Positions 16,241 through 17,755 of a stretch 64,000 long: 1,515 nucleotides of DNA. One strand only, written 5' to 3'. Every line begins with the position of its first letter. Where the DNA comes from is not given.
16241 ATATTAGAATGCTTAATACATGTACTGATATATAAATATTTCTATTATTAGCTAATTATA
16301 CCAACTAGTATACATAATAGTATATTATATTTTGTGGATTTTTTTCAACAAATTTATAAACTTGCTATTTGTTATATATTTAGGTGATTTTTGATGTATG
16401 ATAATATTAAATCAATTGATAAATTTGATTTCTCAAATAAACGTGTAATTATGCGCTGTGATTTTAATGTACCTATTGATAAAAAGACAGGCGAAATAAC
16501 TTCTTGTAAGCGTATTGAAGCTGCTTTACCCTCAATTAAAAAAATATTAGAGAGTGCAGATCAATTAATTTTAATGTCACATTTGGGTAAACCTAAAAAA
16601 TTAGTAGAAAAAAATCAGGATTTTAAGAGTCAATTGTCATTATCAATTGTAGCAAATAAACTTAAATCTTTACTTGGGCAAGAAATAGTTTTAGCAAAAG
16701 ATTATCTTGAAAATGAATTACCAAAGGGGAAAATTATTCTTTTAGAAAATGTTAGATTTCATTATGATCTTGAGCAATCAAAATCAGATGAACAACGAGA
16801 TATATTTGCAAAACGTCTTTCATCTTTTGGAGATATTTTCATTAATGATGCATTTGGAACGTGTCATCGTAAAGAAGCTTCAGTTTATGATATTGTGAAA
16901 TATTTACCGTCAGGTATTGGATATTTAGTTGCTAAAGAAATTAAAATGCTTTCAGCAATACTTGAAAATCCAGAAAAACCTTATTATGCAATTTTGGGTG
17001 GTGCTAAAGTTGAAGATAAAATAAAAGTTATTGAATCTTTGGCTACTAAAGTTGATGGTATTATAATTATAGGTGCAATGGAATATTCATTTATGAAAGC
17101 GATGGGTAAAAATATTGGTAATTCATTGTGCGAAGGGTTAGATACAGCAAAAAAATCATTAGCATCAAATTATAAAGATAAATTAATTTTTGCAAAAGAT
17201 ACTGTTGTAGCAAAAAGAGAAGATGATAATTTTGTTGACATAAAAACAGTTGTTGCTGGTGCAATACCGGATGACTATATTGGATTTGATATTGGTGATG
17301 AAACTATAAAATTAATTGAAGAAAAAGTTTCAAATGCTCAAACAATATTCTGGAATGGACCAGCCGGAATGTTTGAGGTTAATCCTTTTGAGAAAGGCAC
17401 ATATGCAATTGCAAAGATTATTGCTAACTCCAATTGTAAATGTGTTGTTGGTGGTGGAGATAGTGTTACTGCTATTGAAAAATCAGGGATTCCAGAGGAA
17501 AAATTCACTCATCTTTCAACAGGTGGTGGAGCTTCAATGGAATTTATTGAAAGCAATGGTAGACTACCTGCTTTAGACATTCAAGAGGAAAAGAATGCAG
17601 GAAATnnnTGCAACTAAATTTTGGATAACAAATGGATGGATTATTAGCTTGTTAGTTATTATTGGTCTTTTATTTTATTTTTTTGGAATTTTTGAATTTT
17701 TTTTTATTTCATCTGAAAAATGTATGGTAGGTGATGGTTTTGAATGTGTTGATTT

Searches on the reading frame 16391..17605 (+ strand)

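Call 13: search_protein_families(library=pfam, proteins=[window:16391-17605:+], max_evalue=0.001)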
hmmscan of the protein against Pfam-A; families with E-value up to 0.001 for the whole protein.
window:16391-17605:+ (405 aa): 1 family
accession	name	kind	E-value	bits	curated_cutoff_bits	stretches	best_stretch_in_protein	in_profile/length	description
PF00162.24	PGK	-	1.3e-125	419.8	27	1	9-388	1-378/379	Phosphoglycerate kinase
